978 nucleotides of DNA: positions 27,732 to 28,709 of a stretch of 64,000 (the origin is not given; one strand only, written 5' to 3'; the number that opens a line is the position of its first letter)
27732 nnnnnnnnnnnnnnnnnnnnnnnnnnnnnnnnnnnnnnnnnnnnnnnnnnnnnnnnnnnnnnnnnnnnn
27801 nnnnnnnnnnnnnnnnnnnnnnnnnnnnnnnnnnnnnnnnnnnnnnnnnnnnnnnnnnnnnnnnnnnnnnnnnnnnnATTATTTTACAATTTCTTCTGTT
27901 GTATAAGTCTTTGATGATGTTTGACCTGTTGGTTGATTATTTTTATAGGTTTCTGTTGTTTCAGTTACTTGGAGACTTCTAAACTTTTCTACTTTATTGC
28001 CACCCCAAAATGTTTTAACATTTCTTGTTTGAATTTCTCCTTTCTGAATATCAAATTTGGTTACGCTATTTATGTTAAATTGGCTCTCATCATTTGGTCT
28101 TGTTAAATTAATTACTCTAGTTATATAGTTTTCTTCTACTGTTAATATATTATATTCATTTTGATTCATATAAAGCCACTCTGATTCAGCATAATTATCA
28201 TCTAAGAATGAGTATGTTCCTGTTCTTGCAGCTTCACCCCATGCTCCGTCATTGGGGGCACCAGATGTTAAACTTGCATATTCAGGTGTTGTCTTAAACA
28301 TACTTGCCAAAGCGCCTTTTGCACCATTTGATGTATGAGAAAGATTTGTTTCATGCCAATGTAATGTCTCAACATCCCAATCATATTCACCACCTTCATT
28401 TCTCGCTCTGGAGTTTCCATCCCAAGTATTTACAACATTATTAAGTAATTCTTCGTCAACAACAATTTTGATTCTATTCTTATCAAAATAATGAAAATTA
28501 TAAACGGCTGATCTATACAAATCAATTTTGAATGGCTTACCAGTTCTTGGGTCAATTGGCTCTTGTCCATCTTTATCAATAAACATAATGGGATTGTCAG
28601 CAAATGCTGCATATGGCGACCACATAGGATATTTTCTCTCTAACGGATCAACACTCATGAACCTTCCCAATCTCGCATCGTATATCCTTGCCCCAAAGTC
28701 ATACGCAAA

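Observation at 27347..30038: Polymorphic-toxin-like secreted protein with an RHS-core terminus but no YD-repeat shell, followed by a MORN-repeat lipoprotein (candidate immunity)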

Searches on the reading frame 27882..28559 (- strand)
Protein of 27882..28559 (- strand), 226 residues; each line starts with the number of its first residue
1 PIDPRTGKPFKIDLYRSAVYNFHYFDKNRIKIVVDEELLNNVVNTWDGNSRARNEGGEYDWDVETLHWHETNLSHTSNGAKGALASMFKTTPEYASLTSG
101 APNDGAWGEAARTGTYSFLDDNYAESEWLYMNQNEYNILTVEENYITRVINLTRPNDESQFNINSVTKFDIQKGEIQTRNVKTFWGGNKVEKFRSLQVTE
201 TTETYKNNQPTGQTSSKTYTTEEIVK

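Call 13: find_homologous_proteins(query=window:27882-28559:-)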
Query seq(226 aa) (226 aa): 10 proteins with E <= 0.001 among 77 candidates.
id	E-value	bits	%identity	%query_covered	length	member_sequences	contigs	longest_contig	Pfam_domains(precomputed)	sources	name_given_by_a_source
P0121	3.2e-67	244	52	100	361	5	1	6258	-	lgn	-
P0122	1.2e-64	236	54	100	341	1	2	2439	-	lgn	-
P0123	9.4e-64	233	49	100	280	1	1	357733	-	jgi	jgi:RHS repeat-associated protein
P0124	1.5e-62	229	49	100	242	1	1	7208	-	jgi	jgi:hypothetical protein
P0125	2.0e-61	225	51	100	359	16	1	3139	-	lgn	-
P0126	3.6e-58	215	46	100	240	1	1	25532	-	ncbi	-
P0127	4.1e-51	192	44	100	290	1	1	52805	-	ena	-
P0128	7.2e-44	168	43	100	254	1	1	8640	-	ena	-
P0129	9.5e-38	148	43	100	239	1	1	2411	-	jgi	jgi:hypothetical protein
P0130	2.7e-37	147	40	100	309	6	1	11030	-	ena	-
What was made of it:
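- Tried and rejected: The word-indexed homology search with the tail missed the query protein itself (call 13).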

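Call 25: predict_structure(alignment_id=A3)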
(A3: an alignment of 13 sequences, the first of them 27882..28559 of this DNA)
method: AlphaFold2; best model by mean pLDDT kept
length: 226 residues; sequences in the alignment: 13
mean_pLDDT: 79.3   pTM: 0.78
mean pLDDT of the five models: 79.3, 76.8, 73.8, 73.3, 57.0
residues with pLDDT >= 90: 95; 70-90: 76; 50-70: 23; < 50: 32
segments of 3 or more residues with pLDDT < 50: 46-69, 123-129
pLDDT, mean of each block of 10 residues (from residue 1): 91 78 61 88 55 41 41 84 88 72 78 87 47 80 93 86 96 95 93 96 95 96 89
secondary structure, 60 per line:
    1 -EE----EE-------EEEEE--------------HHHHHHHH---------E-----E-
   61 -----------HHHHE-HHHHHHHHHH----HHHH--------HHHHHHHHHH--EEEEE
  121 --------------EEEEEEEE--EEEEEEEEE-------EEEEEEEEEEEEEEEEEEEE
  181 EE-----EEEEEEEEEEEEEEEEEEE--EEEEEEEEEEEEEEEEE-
elements in order: E17-21 H36-43 H72-75 H78-87 H92-95 H104-113 E116-120 E135-142 E145-153 E161-182 E188-206 E209-225
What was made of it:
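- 27882..28562 (-): Variable C-terminal tail (residues 493-719), an uncharacterised candidate toxin domain. It has a small alpha/beta N-subdomain and a sheet of long antiparallel strands. It is acidic and hydrophilic (pI 5.0, GRAVY -0.89). The AF2 model has pLDDT 79 and pTM 0.78 (call 25).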

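Call 27: search_protein_representatives(alignment_id=A3)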
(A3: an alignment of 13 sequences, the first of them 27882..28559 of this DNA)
Query: 13 sequences, 221 profile positions. Proteins with E-value up to 0.001 (for the whole library): 68; up to 1e-10: 54; up to 1e-30: 39. The best 68 are listed.
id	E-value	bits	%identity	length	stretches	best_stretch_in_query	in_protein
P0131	7.3e-102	356.4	-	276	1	1-220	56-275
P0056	5.7e-99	346.9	-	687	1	1-221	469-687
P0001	2.5e-91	321.9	-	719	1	1-221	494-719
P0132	1.9e-90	319.1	-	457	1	1-221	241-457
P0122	4.8e-87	307.9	-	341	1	1-221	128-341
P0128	5.6e-87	307.7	-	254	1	1-221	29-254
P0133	5.9e-83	294.6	-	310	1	1-221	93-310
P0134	7.8e-76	271.3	-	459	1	1-196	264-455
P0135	1.5e-75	270.3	-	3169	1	1-221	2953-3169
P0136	2.0e-75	270.0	-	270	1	1-221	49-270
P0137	4.8e-71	255.6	-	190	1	49-221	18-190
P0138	2.0e-69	250.3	-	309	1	1-220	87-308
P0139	2.3e-67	243.6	-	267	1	1-216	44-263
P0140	2.4e-64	233.7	-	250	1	1-221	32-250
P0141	2.3e-60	220.7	-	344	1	1-219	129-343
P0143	5.9e-56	206.3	-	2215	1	1-221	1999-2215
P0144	1.9e-55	204.6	-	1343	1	1-220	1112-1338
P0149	8.5e-51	189.4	-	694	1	1-221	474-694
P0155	3.6e-46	174.3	-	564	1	1-219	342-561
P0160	2.4e-40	155.2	-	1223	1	1-221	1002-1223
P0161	6.2e-35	137.5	-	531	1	1-218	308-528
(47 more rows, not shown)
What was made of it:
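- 27882..28562 (-): Its family has 68 representatives at 50 % identity among 1.84 billion proteins, always C-terminal, on carriers of 240 to 3,169 aa (call 27).
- Tried and rejected: The exhaustive search was needed (call 27).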

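Call 30: search_protein_families(library=pfam, proteins=[P0135, P0143, P0144, P0160, P0149, P0155, P0161], max_evalue=0.001)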
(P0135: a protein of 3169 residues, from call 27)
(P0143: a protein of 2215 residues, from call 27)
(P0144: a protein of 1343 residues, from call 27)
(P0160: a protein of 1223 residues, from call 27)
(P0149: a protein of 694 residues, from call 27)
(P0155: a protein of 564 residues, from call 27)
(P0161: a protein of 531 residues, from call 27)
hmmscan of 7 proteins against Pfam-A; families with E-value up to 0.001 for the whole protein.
P0135 (3169 aa): 1 family
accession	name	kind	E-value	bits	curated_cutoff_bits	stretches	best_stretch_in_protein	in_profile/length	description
PF05593.20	RHS_repeat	-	8.3e-07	29.7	22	0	1910-1940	1-32/38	RHS Repeat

P0143 (2215 aa): 1 family
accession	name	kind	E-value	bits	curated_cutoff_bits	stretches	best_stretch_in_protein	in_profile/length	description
PF20041.5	DUF6443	-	2.3e-06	28.3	27.8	1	290-362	16-87/137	Domain of unknown function (DUF6443)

P0144 (1343 aa): 1 family
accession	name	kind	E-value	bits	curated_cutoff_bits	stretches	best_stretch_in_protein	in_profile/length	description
PF20041.5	DUF6443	-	4.7e-40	137.4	27.8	1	33-167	1-133/137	Domain of unknown function (DUF6443)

P0160 (1223 aa): 1 family
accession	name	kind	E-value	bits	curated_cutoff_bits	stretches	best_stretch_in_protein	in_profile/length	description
PF20041.5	DUF6443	-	1.3e-41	142.4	27.8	1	92-235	2-137/137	Domain of unknown function (DUF6443)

P0149 (694 aa): 1 family
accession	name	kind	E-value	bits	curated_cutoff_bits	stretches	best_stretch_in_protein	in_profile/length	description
PF05593.20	RHS_repeat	-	1.8e-05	25.4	22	0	251-271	13-35/38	RHS Repeat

P0155 (564 aa): 0 families

P0161 (531 aa): 0 families

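Call 31: fold_search(model_id=the predicted structure, library=pdb)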
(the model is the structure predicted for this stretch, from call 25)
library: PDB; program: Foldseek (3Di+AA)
matches with E <= 10: 482; with E <= 0.001: 0
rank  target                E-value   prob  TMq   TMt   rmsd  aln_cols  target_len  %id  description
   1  9gar                  3.6e-01  0.25  0.16  0.09   9.1        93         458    9  Siderophore-binding lipoprotein XusB from Barnesiella viscericola (released 2025-08-06)
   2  3bf2                  4.3e-01  0.10  0.10  0.15   9.3        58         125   10  Crystal structure of the A1KSW9_NEIMF protein from Neisseria meningitidis. Northeast Structural Genomics Consortium targ (released 2007-12-04)
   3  8amh_B                4.6e-01  0.05  0.11  0.16  14.3       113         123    9  The Crystal structure of wt apo agroavidin (released 2023-04-12)
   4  4lzk_D                6.9e-01  0.33  0.18  0.25  18.8       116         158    7  Crystal structure of inclusion body protein (PixA pfam12306) from Burkholderia cenocepacia J2315 (released 2013-11-13)
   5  4lzk_F                7.3e-01  0.25  0.17  0.23  18.9       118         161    5  Crystal structure of inclusion body protein (PixA pfam12306) from Burkholderia cenocepacia J2315 (released 2013-11-13)
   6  8ass_D                7.3e-01  0.05  0.11  0.18  14.5       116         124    9  The Crystal structure of F46Y mutant of the agroavidin-biotin complex (released 2023-04-12)
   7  1p1h_D                7.8e-01  0.28  0.10  0.05   6.2        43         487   16  Crystal structure of the 1L-myo-inositol/NAD+ complex (released 2003-07-08)
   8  4lzk_A                8.2e-01  0.41  0.18  0.25  12.7        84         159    8  Crystal structure of inclusion body protein (PixA pfam12306) from Burkholderia cenocepacia J2315 (released 2013-11-13)
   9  6hds_B                9.3e-01  0.06  0.14  0.21  11.1       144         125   10  Crystal Structure of apo short afifavidin (released 2018-11-14)
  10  8an6_B                9.3e-01  0.03  0.11  0.16  14.4       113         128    9  The Crystal structure of wt apo agroavidin - biotin complex (released 2023-04-12)
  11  1ae2                  9.8e-01  0.21  0.13  0.28  14.2        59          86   15  MUTANT L32R OF GENE V PROTEIN (SINGLE-STRANDED DNA BINDING PROTEIN) (released 1997-09-04)
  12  1jki_A                1.1e+00  0.13  0.09  0.05   6.6        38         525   16  myo-Inositol-1-phosphate Synthase Complexed with an Inhibitor, 2-deoxy-glucitol-6-phosphate (released 2002-04-10)
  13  3lk3_B                1.1e+00  0.03  0.10  0.10  13.6       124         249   11  Crystal structure of CapZ bound to the CPI and CSI uncapping motifs from CARMIL (released 2010-04-07)
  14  4r03                  1.2e+00  0.12  0.15  0.28  19.3       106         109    4  Crystal structure of a DUF3836 family protein (BDI_3222) from Parabacteroides distasonis ATCC 8503 at 1.50 A resolution (released 2014-08-27)
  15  6yfp_AA               1.2e+00  0.03  0.10  0.13  11.2        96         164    7  Virus-like particle of bacteriophage GQ-112 (released 2020-09-02)
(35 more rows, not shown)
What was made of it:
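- Tried and rejected: The best hit was E = 0.36 (call 31).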

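Call 33: find_encoding_contigs(protein=P0123, flank=8000, max_places=2)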
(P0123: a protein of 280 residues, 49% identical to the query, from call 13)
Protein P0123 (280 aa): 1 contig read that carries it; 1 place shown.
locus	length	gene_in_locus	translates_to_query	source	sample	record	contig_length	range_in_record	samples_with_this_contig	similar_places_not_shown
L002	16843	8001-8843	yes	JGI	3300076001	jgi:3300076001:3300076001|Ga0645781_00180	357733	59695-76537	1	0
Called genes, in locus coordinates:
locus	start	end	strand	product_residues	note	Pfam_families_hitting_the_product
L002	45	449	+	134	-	-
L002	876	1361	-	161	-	-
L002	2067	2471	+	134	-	-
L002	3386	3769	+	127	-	-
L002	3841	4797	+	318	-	PF01548:DEDD_Tnp_IS110, PF02371:Transposase_20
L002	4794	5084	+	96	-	-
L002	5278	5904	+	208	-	PF00326:Peptidase_S9 (faint), PF12146:Hydrolase_4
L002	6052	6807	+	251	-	PF00583:Acetyltransf_1, PF13673:Acetyltransf_10, PF13508:Acetyltransf_7, PF08445:FR47 (weak)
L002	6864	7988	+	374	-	-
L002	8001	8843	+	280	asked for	-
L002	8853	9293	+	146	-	-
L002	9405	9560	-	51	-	-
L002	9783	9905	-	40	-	-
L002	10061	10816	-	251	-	PF03811:Zn_ribbon_InsA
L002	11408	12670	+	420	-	PF13372:Alginate_exp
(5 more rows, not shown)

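Call 34: find_encoding_contigs(protein=P0126, flank=8000, max_places=2)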
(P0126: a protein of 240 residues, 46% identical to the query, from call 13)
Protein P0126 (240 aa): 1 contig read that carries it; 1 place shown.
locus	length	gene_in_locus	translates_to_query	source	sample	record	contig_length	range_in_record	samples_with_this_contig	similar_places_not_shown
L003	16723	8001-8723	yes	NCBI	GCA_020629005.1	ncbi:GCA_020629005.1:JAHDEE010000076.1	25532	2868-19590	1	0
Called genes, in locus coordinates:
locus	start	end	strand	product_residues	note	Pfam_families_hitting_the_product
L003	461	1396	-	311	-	PF07719:TPR_2 (faint), PF13424:TPR_12 (faint), PF13432:TPR_16 (faint), PF13174:TPR_6 (faint)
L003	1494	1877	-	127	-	-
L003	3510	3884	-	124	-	-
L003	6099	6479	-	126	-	-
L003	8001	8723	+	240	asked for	-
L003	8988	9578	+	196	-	PF01432:Peptidase_M3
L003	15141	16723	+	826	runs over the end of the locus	PF00139:Lectin_legB, PF18483:Lectin_L-type_dom, PF18962:Por_Secre_tail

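Call 38: find_encoding_contigs(protein=P0127, flank=6000, max_places=2)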
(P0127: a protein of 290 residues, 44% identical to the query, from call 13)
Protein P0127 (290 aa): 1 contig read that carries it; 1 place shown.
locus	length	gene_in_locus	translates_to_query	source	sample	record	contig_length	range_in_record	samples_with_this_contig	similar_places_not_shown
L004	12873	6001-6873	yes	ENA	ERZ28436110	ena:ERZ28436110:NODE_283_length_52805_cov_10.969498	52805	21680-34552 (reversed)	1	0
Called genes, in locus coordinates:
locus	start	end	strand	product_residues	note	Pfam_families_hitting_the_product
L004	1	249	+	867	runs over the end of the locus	PF01624:MutS_I, PF05188:MutS_II, PF05192:MutS_III, PF05190:MutS_IV, PF00488:MutS_V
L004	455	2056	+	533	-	PF01855:POR_N, PF02775:TPP_enzyme_C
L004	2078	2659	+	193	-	PF01558:POR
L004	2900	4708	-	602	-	PF01541:GIY-YIG, PF27096:UvrC_M, PF22920:UvrC_RNaseH, PF08459:UvrC_RNaseH_dom, PF14520:HHH_5 (weak)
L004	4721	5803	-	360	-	PF03462:PCRF, PF00472:RF-1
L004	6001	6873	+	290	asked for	-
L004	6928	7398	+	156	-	-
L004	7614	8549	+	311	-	PF02588:YitT_membrane, PF10035:DUF2179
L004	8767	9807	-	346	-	PF04015:DUF362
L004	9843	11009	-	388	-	PF00465:Fe-ADH, PF13685:Fe-ADH_2 (weak), PF25137:ADH_Fe_C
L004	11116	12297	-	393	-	PF01551:Peptidase_M23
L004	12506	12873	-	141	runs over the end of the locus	-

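Call 39: find_encoding_contigs(protein=P0121, flank=6000, max_places=2)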
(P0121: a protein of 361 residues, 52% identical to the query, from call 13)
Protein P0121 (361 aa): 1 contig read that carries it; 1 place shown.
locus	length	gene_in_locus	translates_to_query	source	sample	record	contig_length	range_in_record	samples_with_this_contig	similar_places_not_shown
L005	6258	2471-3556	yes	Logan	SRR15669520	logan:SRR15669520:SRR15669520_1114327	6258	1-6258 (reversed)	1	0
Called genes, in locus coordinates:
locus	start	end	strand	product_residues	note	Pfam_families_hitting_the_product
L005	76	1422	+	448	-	-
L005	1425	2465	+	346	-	-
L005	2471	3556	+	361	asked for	-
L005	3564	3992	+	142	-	-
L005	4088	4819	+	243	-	-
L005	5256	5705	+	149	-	-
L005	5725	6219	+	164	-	-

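Call 43: find_encoding_contigs(protein=P0128, flank=5000, max_places=2)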
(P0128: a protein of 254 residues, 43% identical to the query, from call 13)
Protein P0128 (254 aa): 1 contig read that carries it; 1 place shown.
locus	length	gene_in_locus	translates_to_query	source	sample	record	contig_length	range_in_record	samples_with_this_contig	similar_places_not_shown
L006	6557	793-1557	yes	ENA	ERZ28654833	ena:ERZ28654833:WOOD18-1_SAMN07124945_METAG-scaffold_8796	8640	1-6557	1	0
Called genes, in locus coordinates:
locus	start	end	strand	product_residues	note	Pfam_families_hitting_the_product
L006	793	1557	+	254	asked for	-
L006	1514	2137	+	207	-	-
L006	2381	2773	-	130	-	PF01850:PIN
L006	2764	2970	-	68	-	-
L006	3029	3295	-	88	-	PF13560:HTH_31, PF12844:HTH_19, PF01381:HTH_3, PF13443:HTH_26 (weak)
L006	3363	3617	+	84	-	PF08845:SymE_toxin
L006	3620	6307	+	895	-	PF01807:Zn_ribbon_DnaG, PF01751:Toprim (weak), PF13155:Toprim_2, PF13362:Toprim_3, PF13662:Toprim_4 (weak), PF27228:MTBMA_p00010_2nd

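Call 44: find_encoding_contigs(protein=P0130, flank=6000, max_places=2)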
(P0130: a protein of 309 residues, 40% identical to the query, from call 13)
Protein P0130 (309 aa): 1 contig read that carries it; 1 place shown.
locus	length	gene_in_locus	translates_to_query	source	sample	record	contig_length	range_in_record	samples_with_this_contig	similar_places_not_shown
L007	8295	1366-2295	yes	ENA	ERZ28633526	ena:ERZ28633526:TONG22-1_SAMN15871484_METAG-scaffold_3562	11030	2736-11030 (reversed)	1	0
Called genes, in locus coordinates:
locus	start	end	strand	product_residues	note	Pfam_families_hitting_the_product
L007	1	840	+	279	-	?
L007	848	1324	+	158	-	-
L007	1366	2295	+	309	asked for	-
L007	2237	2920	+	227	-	-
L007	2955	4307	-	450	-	PF01979:Amidohydro_1, PF12890:DHOase (weak), PF07969:Amidohydro_3 (weak)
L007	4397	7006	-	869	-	PF01411:tRNA-synt_2c, PF07973:tRNA_SAD, PF02272:DHHA1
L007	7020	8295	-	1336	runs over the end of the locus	?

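Call 45: find_encoding_contigs(protein=P0124, flank=6000, max_places=2)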
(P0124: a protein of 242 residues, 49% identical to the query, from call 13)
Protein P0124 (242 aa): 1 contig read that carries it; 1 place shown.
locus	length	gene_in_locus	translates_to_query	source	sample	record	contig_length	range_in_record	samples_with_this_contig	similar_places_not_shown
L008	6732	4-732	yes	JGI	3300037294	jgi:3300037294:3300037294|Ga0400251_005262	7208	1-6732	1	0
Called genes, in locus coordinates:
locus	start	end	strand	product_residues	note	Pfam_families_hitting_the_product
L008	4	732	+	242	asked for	-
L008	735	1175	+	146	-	-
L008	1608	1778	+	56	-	-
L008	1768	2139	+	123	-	PF01850:PIN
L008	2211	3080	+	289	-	PF25218:TseH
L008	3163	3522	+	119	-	-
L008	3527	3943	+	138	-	-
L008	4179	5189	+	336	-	-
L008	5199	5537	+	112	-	-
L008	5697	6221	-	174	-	-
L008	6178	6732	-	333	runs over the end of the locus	-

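Call 63: find_related_loci(query=A3, collection=genome_contigs, flank=6000)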
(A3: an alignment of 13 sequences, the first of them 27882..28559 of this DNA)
Query A3 (226 aa) in genome_contigs; peptide patterns used: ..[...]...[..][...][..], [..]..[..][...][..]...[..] (x = any residue, [..] = any of these).
69 stretches matched a pattern; 3 encode a relative of the query (tblastn E <= 1e-3); 3 distinct loci.
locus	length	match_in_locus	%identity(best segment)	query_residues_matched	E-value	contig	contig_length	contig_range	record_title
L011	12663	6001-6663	46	1-226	3e-65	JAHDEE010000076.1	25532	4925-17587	MAG: Chitinophagales bacterium isolate MAG-174 RZ_5414, whole genome shotgun sequence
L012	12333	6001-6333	62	116-226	4e-44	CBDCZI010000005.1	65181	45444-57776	MAG: Cytophagales bacterium isolate 4462668b-1476-464b-84a4-d900855ac25c genome assembly, contig: contig_5, whole genome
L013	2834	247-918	35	1-226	1e-40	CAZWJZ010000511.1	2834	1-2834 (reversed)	MAG TPA_asm: uncultured bacterium isolate SRP072547_co1_398 genome assembly, contig: NODE_90480_length_2834_cov_4.984527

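Call 64: find_related_loci(query=A3, collection=metagenome_contigs, flank=6000)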
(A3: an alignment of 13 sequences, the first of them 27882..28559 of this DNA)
Query A3 (226 aa) in metagenome_contigs; peptide patterns used: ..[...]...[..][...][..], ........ (x = any residue, [..] = any of these).
600 stretches matched a pattern (row limit reached: there are more); 12 encode a relative of the query (tblastn E <= 1e-3); 12 distinct loci.
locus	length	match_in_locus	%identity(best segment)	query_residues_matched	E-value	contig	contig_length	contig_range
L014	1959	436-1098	48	1-226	3e-71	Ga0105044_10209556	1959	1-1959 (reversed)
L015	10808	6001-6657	52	1-226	4e-65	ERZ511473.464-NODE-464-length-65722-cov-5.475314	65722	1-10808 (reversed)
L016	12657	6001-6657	52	1-226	1e-64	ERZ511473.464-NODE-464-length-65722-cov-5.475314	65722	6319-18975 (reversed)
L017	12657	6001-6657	54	1-226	8e-70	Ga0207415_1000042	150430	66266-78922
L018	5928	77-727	43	1-226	2e-54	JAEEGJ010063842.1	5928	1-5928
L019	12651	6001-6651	43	1-226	4e-54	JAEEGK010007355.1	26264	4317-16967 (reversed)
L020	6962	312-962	43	1-226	4e-54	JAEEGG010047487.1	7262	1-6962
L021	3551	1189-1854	42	1-226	2e-48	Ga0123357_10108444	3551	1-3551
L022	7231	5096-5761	37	1-225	9e-39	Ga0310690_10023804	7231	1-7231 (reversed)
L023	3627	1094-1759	37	1-225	8e-39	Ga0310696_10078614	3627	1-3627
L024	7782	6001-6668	38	1-226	2e-37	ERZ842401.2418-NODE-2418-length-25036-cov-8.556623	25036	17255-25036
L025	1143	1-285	63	132-226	2e-37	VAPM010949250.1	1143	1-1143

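Call 69: search_solved_structures(query=A3, max_evalue=10, show_alignments=2)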
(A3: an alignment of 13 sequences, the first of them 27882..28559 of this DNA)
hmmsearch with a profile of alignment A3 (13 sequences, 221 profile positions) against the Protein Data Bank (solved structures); distinct sequences matched with E-value up to 10: 1.
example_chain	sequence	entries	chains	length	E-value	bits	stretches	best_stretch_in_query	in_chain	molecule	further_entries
8hqz_p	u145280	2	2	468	1.6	11.9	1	44-133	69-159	Tail tube protein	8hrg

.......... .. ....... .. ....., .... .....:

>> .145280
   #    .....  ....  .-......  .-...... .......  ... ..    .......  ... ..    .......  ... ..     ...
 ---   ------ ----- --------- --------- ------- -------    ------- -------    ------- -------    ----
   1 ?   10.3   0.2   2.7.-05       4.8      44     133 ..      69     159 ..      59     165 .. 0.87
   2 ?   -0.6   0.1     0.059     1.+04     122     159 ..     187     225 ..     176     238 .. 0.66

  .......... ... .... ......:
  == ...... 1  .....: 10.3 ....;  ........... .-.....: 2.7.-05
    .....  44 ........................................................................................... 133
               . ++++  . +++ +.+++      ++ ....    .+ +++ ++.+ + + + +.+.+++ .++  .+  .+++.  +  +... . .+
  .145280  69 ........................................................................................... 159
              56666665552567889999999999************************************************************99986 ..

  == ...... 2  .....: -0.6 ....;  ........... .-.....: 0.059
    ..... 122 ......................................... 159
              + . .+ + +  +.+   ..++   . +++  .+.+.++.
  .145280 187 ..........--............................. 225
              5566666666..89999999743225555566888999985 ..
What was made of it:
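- Checked: No PDB sequence hit from the tail profile below E = 1.6 (call 69).
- Tried and rejected: The only hit was a phage tail tube protein at E = 1.6 (call 69).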

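Call 70: search_protein_families(library=pfam, proteins=[window:27882-28559:-, P0121, P0122], max_evalue=10)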
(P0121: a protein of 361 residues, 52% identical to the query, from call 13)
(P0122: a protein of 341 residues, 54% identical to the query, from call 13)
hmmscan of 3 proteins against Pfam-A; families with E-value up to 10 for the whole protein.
window:27882-28559:- (226 aa): 0 families

P0121 (361 aa): 1 family
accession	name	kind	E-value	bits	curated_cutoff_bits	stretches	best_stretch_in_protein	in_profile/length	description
PF25338.1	C2_DCK_4th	-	0.02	15.4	27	1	148-206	4-61/135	Fourth C2 domain of dock-like protein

P0122 (341 aa): 0 families

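Call 77: search_protein_families(library=ncbifam, proteins=[window:27882-28559:-, P0121, P0144], max_evalue=0.01)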
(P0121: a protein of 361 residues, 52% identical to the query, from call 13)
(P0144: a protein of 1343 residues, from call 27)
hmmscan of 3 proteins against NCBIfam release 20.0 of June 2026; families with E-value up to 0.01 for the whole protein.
window:27882-28559:- (226 aa): 0 families

P0121 (361 aa): 1 family
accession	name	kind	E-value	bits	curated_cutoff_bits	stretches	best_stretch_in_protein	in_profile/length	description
TIGR03696.1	Rhs_assc_core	domain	2e-08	34.6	32.5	1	102-137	42-76/76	RHS repeat-associated core domain-containing protein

P0144 (1343 aa): 1 family
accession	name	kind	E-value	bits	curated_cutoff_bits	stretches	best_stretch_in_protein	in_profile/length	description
TIGR03696.1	Rhs_assc_core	domain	5.7e-12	46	32.5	1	1027-1109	1-75/76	RHS repeat-associated core domain-containing protein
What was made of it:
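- Checked: No Pfam hit at E <= 10 and no NCBIfam hit at E <= 0.01 (calls 70, 77).
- Tried and rejected: Pfam at E <= 10 and NCBIfam at E <= 0.01 (calls 70, 77).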

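Call 84: find_encoding_contigs(protein=P0122, flank=5000, max_places=2)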
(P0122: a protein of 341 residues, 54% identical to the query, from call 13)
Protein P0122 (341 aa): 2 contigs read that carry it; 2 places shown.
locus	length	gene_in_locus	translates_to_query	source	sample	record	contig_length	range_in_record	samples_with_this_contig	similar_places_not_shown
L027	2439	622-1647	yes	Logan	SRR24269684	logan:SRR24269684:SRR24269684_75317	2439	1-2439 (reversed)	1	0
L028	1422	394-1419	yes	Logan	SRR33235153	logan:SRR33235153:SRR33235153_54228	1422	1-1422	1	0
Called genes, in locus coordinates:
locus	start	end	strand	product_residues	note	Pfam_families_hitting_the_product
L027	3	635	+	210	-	?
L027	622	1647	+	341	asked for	-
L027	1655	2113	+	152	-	-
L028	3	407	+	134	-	?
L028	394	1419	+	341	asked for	-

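Call 90: search_protein_families(library=pfam, proteins=[L005:1425-2465:+, L005:76-1422:+, L017:4516-6660:+], max_evalue=1)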
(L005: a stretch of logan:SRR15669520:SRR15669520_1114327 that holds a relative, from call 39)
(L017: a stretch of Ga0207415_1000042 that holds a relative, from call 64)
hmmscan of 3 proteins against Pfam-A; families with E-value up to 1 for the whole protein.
L005:1425-2465:+ (346 aa): 2 families
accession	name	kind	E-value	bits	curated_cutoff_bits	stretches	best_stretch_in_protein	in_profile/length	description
PF13369.12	Transglut_core2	-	0.00053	19.9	23.5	1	134-201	48-106/155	Transglutaminase-like superfamily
PF01841.26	Transglut_core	-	0.058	14.1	23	1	138-179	42-80/108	Transglutaminase-like superfamily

L005:76-1422:+ (448 aa): 2 families
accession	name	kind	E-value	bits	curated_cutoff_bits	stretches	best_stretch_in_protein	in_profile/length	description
PF13369.12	Transglut_core2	-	0.0034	17.3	23.5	1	214-312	49-150/155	Transglutaminase-like superfamily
PF02980.22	FokI_dom_2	-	0.02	15.5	25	0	303-359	19-75/136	FokI, recognition domain, subdomain 2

L017:4516-6660:+ (714 aa): 0 families
